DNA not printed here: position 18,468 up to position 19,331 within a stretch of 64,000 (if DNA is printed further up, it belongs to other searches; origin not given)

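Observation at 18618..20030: Translationally coupled two-gene module including a ParB/Srx-like (DGNRR) protein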

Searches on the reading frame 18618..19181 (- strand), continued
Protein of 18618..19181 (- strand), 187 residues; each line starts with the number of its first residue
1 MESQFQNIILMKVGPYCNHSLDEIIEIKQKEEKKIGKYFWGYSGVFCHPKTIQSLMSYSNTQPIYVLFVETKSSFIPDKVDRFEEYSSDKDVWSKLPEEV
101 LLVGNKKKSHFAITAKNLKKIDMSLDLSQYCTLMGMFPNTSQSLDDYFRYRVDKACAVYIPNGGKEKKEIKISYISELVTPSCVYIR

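Call 51: search_protein_families(library=pfam, proteins=[L074:2194-2610:+, L093:7414-8643:+, L091:8625-9752:+, L072:1909-2835:+, L075:3235-3711:+, L070:3665-4633:+, L039:4604-5992:+, L042:11174-11614:-, L011:5529-6014:+, L068:1295-2512:+], max_evalue=0.01)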
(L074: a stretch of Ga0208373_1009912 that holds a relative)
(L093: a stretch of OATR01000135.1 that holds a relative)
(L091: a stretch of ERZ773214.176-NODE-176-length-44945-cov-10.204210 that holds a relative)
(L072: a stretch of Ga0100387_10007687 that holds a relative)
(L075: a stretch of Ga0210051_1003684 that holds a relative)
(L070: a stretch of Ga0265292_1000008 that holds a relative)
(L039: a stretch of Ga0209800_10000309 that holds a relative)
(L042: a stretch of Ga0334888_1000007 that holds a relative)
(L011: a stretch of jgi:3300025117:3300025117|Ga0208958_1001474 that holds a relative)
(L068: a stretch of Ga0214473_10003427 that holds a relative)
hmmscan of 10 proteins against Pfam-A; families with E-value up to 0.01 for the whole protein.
L074:2194-2610:+ (138 aa): 2 families
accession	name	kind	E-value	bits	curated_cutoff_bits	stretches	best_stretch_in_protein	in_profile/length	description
PF01243.27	PNPOx_N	-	1.7e-11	45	28.1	1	9-123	7-118/120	Pyridoxamine 5'-phosphate oxidase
PF16242.11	Pyrid_ox_like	-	0.0019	18.2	28.8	1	5-81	4-82/149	Pyridoxamine 5'-phosphate oxidase like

L093:7414-8643:+ (409 aa): 4 families
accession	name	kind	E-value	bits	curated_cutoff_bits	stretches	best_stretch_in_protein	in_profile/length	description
PF02655.19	ATP-grasp_3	-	7.8e-06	26.5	23.2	1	114-289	3-159/160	ATP-grasp domain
PF18603.7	LAL_C2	-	8.3e-05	23.2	29.4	1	334-408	3-77/78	L-amino acid ligase C-terminal domain 2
PF13535.11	ATP-grasp_4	-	0.0006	19.9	27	1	182-289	45-155/160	ATP-grasp domain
PF00449.26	Urease_alpha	-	0.0095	16.7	23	0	351-385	75-109/121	Urease alpha-subunit, N-terminal domain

L091:8625-9752:+ (375 aa): 0 families

L072:1909-2835:+ (308 aa): 4 families
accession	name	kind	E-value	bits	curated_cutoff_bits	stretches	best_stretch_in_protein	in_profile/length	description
PF13310.11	Virulence_RhuM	-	9.8e-28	97.5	33.7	1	64-135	2-73/252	Virulence protein RhuM family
PF02661.23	Fic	-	8.2e-12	46.3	24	1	203-284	4-93/93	Fic/DOC family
PF00265.24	TK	-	0.0056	17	20.6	0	150-214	6-74/176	Thymidine kinase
PF07307.16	HEPPP_synt_1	-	0.0098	15.9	30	0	34-89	94-149/210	Heptaprenyl diphosphate synthase (HEPPP synthase) subunit 1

L075:3235-3711:+ (158 aa): 0 families

L070:3665-4633:+ (322 aa): 1 family
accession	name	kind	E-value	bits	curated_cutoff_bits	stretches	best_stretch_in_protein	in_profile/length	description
PF00730.31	HhH-GPD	-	7.4e-05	23.5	26.2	1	138-217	4-67/108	HhH-GPD superfamily base excision DNA repair protein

L039:4604-5992:+ (462 aa): 1 family
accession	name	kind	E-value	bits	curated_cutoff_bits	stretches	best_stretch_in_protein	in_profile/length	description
PF04932.20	Wzy_C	-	2e-12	47.5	31.7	1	280-408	2-149/149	O-Antigen ligase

L042:11174-11614:- (146 aa): 2 families
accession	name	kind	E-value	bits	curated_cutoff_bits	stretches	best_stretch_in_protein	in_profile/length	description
PF00293.34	NUDIX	-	2.9e-07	31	21.1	1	40-86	27-78/134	NUDIX domain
PF22327.2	Nudt16-like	-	2.5e-05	24.7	27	1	46-116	37-109/161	U8 snoRNA-decapping enzyme-like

L011:5529-6014:+ (161 aa): 0 families

L068:1295-2512:+ (405 aa): 1 family
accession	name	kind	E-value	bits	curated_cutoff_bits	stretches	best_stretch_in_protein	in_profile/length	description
PF24390.1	PRTase-CE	-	3.6e-14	53.7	27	1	69-369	13-253/253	PRTase-CE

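Call 55: find_related_loci(query=A2, collection=viral_contigs, flank=6000)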
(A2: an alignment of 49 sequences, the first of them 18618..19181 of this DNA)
Query A2 (187 aa) in viral_contigs; peptide patterns used: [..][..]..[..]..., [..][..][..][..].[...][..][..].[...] (x = any residue, [..] = any of these).
93 stretches matched a pattern, but none encodes a relative of the query by tblastn (E <= 1e-3).

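Call 58: search_protein_families(library=pfam, alignment_id=A2, max_evalue=0.1)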
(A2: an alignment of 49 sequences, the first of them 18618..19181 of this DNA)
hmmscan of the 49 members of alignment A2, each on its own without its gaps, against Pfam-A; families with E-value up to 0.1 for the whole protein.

A. member 1, window:18618-19181:- (187 aa): 0 families

B. families by the number of members that match (of 49 scanned): 8 families
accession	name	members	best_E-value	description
PF12967.12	DUF3855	7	0.0013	Domain of Unknown Function with PDB structure (DUF3855)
PF10882.14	bPH_5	2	0.024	Bacterial PH domain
PF23146.2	Zf_IFT144_1st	2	0.067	IFT144, first zinc finger domain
PF13477.12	Glyco_trans_4_2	1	0.0058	Glycosyl transferase 4-like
PF13738.12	Pyr_redox_3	1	0.018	Pyridine nucleotide-disulphide oxidoreductase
PF20101.4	DUF6491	1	0.035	Family of unknown function (DUF6491)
PF25164.1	CoiA_N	1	0.037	Competence protein CoiA, N-terminal domain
PF18846.6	baeRF_family5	1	0.04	Bacterial archaeo-eukaryotic release factor family 5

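Call 61: search_protein_families(library=pfam, proteins=[P0122, P0123, P0124, P0125, P0126, P0127, P0128, P0129, P0130, P0117], max_evalue=0.1)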
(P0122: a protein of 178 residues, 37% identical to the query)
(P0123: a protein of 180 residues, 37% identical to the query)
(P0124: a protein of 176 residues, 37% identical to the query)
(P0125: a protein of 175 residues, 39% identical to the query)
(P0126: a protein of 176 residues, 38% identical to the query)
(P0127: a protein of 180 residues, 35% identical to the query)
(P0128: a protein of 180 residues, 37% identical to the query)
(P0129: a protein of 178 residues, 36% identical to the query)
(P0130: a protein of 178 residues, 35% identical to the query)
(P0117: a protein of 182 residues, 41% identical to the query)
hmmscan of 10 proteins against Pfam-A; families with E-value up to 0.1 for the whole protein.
P0122 (178 aa): 0 families

P0123 (180 aa): 2 families
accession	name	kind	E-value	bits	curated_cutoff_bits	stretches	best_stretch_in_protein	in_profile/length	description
PF13738.12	Pyr_redox_3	-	0.018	14.7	30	0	103-135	142-175/305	Pyridine nucleotide-disulphide oxidoreductase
PF10882.14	bPH_5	-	0.086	13.4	22.5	0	8-47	9-48/100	Bacterial PH domain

P0124 (176 aa): 0 families

P0125 (175 aa): 0 families

P0126 (176 aa): 0 families

P0127 (180 aa): 0 families

P0128 (180 aa): 2 families
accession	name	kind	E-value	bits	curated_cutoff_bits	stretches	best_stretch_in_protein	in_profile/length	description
PF10882.14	bPH_5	-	0.024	15.1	22.5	1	7-48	8-49/100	Bacterial PH domain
PF18846.6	baeRF_family5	-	0.04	14.5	27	1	117-164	80-127/132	Bacterial archaeo-eukaryotic release factor family 5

P0129 (178 aa): 0 families

P0130 (178 aa): 0 families

P0117 (182 aa): 0 families

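Call 65: search_solved_structures(query=L011:5529-6014:+, max_evalue=1)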
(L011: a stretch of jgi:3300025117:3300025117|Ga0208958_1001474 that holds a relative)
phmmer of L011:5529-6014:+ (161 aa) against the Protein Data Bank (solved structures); distinct sequences matched with E-value up to 1: 2.
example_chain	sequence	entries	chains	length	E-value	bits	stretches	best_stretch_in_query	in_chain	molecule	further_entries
22uy_A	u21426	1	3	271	0.085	16.2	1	93-158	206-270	(R)-S-adenosyl-L-methionine hydrolase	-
2fqz_A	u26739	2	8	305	0.1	16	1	95-150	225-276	R.Ecl18kI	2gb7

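Call 66: search_solved_structures(query=L079:3414-4511:+, max_evalue=1)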
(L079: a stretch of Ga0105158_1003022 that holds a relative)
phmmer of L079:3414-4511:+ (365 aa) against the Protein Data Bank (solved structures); distinct sequences matched with E-value up to 1: 0.

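Call 67: search_protein_families(library=ncbifam, proteins=[L011:5529-6014:+, L079:3414-4511:+, L090:7168-7695:+, L091:8625-9752:+, L075:3235-3711:+, L072:3217-4155:+, L068:1295-2512:+, L093:6550-7389:+], max_evalue=0.01)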
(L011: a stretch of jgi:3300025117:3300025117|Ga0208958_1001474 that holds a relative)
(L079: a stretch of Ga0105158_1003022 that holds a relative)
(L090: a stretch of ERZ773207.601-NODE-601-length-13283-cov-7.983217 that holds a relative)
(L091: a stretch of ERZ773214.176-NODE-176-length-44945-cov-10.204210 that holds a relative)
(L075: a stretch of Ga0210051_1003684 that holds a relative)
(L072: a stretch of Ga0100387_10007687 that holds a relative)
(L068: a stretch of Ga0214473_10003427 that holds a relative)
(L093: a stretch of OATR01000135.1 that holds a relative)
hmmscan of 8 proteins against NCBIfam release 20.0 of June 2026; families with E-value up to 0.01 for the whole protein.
L011:5529-6014:+ (161 aa): 0 families

L079:3414-4511:+ (365 aa): 0 families

L090:7168-7695:+ (175 aa): 0 families

L091:8625-9752:+ (375 aa): 0 families

L075:3235-3711:+ (158 aa): 0 families

L072:3217-4155:+ (312 aa): 0 families

L068:1295-2512:+ (405 aa): 0 families

L093:6550-7389:+ (279 aa): 0 families

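Call 72: search_protein_families(library=padloc, proteins=[L015:3741-4955:+, L015:4952-5965:+, L015:6001-6555:+, L015:6567-7862:+, L015:7840-8406:+, L015:1228-1935:+, L015:2163-3113:+, L072:3217-4155:+, L076:3221-3547:+, L087:2503-3714:+], max_evalue=0.01)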
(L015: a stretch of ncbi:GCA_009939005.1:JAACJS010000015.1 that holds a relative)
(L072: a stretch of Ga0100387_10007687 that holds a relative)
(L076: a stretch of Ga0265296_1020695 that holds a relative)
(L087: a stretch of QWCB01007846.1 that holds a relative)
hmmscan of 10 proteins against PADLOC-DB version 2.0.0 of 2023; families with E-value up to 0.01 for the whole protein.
L015:3741-4955:+ (404 aa): 3 families
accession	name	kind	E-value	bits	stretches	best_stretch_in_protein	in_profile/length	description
PDLC02935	PRTase_III-A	-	1e-14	52.6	1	52-387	26-275/290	-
PDLC02934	PRTase_III-A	-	1.8e-06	25.2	1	151-368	95-264/393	-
PDLC02932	PRTase_III-A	-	0.00012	19.8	0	317-347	230-259/271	-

L015:4952-5965:+ (337 aa): 6 families
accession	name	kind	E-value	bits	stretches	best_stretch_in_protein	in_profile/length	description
PDLC01923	CARF6--CARF_CARF_CARF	-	2.9e-07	27.9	1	21-155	23-149/299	-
PDLC01921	CARF6--CARF_CARF_CARF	-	1.1e-06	26.2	1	5-323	3-285/298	-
PDLC01914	CARF6--CARF_CARF_CARF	-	7.1e-06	23.6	1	111-336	93-308/311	-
PDLC01922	CARF6--CARF_CARF_CARF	-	9.5e-05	19.9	1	91-300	84-263/295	-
PDLC01910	CARF6--CARF_CARF_CARF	-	0.00028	18.2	1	16-137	26-144/348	-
PDLC01917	CARF6--CARF_CARF_CARF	-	0.00074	16.8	1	1-154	1-139/308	-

L015:6001-6555:+ (184 aa): 0 families

L015:6567-7862:+ (431 aa): 0 families

L015:7840-8406:+ (188 aa): 0 families

L015:1228-1935:+ (235 aa): 1 family
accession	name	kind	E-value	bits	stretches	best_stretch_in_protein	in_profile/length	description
PDLC02337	AbiLii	-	1.7e-23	82.1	1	14-226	21-87/170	AbiLii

L015:2163-3113:+ (316 aa): 0 families

L072:3217-4155:+ (312 aa): 0 families

L076:3221-3547:+ (108 aa): 0 families

L087:2503-3714:+ (403 aa): 0 families

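Call 91: find_encoding_contigs(protein=P0013, flank=5000, max_places=2)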
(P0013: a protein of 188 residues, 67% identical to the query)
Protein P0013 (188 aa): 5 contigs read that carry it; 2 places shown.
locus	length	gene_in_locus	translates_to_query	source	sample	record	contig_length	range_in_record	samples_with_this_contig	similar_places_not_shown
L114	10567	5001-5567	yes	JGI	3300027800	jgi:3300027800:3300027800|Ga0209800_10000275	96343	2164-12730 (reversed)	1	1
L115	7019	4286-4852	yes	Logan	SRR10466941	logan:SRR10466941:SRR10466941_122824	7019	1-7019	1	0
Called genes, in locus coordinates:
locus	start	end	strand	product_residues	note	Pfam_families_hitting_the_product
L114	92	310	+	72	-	-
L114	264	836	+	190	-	PF01936:NYN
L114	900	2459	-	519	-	-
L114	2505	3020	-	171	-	-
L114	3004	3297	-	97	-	PF13031:DUF3892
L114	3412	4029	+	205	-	PF01726:LexA_DNA_bind, PF00717:Peptidase_S24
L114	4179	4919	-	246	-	-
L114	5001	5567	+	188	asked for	-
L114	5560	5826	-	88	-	-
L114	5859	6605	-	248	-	-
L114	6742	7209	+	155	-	-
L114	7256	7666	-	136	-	PF00293:NUDIX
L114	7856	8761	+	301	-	PF00990:GGDEF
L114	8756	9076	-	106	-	PF00085:Thioredoxin, PF13098:Thioredoxin_2 (weak), PF13905:Thioredoxin_8 (faint)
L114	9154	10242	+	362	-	PF01300:Sua5_yciO_yrdC, PF02367:TsaE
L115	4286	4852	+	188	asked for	-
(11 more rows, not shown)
